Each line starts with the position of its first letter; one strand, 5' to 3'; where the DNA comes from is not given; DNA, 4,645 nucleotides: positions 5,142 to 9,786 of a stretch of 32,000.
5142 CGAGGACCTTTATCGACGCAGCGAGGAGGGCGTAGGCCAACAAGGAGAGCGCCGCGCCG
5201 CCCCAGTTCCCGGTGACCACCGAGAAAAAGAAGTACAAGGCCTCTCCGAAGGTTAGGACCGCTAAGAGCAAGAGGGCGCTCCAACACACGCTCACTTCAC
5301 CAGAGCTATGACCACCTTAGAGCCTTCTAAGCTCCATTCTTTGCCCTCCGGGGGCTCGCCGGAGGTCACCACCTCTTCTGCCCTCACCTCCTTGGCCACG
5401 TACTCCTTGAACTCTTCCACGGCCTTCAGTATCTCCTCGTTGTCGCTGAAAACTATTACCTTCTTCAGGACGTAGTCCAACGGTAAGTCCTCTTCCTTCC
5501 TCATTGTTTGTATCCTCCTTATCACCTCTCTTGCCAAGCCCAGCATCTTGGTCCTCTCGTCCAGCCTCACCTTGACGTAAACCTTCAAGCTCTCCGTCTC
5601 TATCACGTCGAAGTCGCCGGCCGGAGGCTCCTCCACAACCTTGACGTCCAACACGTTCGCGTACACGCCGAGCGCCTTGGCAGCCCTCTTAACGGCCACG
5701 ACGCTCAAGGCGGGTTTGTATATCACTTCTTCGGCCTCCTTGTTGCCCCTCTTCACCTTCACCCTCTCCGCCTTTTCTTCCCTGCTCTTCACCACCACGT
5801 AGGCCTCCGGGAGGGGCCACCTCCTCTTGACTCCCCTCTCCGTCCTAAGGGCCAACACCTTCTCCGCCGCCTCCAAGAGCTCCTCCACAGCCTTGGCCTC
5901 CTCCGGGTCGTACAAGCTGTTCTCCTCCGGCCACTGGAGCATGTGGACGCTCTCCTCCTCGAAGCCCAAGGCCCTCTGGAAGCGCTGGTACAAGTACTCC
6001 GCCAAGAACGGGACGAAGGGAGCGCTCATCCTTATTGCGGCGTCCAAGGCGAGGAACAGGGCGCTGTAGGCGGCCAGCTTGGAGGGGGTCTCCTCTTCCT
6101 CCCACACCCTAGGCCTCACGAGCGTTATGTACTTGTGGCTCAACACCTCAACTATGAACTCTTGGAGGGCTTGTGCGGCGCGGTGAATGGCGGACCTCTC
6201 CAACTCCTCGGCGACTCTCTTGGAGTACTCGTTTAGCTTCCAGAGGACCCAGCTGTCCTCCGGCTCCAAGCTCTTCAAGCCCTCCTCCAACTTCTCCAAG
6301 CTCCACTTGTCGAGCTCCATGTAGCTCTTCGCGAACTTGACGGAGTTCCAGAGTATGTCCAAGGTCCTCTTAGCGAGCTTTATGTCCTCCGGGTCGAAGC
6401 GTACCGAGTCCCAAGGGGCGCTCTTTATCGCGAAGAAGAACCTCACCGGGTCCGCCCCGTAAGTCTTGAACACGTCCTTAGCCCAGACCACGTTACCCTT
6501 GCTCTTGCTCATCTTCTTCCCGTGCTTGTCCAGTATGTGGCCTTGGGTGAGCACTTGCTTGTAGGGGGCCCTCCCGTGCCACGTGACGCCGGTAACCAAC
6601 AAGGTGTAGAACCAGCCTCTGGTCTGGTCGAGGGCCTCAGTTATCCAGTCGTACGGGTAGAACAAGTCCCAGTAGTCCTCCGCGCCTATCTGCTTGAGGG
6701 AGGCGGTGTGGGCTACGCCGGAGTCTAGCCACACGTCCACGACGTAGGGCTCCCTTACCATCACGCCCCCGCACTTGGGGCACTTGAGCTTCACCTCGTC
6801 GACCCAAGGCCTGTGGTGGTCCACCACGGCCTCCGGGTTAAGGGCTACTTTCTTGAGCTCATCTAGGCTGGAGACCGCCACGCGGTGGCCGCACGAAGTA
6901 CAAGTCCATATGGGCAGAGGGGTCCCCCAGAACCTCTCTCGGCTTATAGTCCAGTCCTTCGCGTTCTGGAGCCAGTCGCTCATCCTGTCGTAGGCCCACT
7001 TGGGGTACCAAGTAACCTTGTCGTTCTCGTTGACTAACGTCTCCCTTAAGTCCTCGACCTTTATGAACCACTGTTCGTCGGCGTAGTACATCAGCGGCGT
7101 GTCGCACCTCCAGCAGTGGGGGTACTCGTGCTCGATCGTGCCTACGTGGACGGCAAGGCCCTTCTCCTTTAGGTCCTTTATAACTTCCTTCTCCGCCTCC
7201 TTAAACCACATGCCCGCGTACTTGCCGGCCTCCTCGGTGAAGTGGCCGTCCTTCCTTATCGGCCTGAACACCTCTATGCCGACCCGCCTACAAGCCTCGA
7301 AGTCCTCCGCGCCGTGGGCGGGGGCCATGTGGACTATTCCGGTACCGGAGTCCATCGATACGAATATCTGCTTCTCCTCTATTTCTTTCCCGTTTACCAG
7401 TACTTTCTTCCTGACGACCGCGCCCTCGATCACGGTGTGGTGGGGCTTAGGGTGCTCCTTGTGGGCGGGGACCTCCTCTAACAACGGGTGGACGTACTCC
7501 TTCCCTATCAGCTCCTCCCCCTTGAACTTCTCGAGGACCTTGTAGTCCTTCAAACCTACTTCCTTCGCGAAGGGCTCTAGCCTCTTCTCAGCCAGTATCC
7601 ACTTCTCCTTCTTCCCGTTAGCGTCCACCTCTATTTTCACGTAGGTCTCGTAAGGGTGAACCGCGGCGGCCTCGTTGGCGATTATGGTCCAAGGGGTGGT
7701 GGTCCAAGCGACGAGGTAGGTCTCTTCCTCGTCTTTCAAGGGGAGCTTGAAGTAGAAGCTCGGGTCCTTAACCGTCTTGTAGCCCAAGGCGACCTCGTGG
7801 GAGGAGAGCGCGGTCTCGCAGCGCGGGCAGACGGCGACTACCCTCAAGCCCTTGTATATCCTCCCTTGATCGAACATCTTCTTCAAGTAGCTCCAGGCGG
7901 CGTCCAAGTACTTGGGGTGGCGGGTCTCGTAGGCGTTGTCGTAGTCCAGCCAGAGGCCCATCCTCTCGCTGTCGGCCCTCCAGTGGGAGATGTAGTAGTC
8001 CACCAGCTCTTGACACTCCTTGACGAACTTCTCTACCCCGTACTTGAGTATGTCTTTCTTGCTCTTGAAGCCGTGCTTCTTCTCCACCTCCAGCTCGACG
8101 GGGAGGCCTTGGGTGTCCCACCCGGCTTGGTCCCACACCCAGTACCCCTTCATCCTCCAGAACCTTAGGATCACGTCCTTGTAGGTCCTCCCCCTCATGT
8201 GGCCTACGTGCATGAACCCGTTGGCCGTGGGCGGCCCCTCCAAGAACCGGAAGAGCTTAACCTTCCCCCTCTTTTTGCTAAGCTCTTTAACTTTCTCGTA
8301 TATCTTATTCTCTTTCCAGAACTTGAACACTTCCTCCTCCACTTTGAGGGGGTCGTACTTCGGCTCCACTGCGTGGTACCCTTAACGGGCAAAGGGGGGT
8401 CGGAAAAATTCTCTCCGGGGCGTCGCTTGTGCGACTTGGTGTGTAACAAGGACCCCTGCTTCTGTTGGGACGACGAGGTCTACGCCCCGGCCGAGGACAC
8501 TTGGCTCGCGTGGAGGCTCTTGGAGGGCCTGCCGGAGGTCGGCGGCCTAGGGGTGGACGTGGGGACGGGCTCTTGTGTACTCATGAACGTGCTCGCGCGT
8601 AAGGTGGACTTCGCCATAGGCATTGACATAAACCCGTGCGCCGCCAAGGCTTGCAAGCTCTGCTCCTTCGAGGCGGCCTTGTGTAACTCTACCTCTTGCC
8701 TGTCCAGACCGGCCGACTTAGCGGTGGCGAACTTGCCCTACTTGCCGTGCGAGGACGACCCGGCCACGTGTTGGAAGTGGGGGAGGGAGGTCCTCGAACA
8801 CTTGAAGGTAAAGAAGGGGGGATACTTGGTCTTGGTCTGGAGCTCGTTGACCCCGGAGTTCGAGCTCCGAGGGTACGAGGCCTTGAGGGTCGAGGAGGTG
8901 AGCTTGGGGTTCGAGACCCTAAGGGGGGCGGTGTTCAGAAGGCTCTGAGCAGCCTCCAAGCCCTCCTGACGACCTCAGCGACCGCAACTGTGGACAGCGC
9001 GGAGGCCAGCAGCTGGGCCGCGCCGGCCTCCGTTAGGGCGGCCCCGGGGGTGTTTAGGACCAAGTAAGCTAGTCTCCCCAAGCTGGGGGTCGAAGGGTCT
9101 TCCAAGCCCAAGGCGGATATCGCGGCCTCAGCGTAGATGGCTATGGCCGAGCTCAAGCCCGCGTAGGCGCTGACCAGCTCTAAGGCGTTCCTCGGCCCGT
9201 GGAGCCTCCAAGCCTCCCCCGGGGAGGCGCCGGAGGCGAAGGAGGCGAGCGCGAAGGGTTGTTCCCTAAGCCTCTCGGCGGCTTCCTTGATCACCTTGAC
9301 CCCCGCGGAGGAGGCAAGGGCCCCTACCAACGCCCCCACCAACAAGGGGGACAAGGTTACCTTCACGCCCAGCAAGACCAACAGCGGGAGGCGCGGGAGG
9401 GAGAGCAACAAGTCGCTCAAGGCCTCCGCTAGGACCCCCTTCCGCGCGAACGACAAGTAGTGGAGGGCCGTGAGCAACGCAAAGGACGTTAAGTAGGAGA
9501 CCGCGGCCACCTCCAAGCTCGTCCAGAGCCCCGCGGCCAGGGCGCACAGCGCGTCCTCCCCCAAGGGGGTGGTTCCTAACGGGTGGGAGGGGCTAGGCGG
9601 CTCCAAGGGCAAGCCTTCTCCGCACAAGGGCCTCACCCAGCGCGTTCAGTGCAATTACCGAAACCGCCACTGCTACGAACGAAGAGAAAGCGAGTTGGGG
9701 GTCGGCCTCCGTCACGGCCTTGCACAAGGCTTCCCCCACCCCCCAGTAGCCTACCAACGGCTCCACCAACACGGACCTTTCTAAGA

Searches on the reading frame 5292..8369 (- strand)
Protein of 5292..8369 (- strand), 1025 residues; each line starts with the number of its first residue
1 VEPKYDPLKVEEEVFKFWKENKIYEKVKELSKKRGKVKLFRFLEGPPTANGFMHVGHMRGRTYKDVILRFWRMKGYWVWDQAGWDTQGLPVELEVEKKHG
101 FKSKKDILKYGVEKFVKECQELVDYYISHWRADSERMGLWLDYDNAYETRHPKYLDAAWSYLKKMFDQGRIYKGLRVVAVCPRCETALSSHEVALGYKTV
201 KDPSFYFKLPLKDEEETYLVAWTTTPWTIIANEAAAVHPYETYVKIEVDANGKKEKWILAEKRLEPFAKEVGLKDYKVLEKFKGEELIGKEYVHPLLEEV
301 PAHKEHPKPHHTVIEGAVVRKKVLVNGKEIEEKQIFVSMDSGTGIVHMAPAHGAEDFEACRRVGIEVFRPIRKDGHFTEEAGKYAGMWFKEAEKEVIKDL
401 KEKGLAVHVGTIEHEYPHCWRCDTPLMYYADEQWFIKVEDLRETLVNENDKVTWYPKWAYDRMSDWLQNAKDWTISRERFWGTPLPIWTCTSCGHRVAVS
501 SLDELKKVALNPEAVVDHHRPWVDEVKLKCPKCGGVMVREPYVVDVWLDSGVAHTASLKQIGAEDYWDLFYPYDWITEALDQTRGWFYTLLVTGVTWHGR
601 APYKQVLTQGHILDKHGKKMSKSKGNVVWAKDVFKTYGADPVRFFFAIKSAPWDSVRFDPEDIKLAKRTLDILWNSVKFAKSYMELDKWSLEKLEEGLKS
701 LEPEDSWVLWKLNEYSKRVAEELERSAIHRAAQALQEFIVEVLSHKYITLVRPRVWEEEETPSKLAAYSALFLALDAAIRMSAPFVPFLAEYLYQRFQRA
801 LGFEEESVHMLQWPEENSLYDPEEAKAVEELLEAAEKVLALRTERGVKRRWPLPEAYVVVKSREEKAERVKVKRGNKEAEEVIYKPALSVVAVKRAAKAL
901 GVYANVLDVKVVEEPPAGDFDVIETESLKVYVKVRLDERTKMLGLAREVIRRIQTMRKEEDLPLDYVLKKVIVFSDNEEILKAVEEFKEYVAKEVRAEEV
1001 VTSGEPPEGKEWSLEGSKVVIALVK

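Call 28: search_protein_families(library=pfam, proteins=[window:5292-8369:-], max_evalue=0.001)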
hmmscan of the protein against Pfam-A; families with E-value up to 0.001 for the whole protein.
window:5292-8369:- (1025 aa): 6 families
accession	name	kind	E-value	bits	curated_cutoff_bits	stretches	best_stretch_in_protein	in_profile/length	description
PF00133.28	tRNA-synt_1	-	1.8e-110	370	22.7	1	14-652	2-407/414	tRNA synthetases class I (I, L, M and V)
PF08264.19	Anticodon_1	-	3.5e-29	102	25.1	1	705-854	1-145/148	Anticodon-binding domain of tRNA ligase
PF09334.17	tRNA-synt_1g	-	1.9e-22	80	20.1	2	543-663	244-371/391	tRNA synthetases class I (M)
PF19302.4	DUF5915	-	1.3e-13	51.3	27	1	912-1024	84-193/195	Domain of unknown function (DUF5915)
PF01406.26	tRNA-synt_1e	-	2.8e-07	30.7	27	1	603-649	238-283/301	tRNA synthetases class I (C) catalytic domain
PF01921.24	tRNA-synt_1f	-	1e-05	25.1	27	1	611-664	274-326/360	tRNA synthetases class I (K)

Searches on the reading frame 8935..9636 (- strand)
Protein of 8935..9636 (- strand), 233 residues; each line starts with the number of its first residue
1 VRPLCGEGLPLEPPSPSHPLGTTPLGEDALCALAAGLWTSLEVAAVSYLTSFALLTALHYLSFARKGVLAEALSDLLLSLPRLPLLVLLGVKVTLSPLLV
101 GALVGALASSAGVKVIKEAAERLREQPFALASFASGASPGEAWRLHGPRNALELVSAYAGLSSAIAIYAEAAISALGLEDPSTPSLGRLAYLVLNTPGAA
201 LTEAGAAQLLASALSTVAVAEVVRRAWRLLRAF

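Call 28: search_protein_families(library=pfam, proteins=[window:8935-9636:-], max_evalue=0.001)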
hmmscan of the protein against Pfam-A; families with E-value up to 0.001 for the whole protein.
window:8935-9636:- (233 aa): 1 family
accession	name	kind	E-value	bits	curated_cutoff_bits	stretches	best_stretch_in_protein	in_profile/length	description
PF00528.27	BPD_transp_1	-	4e-05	23.9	26.4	1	52-202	4-157/184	Binding-protein-dependent transport system inner membrane component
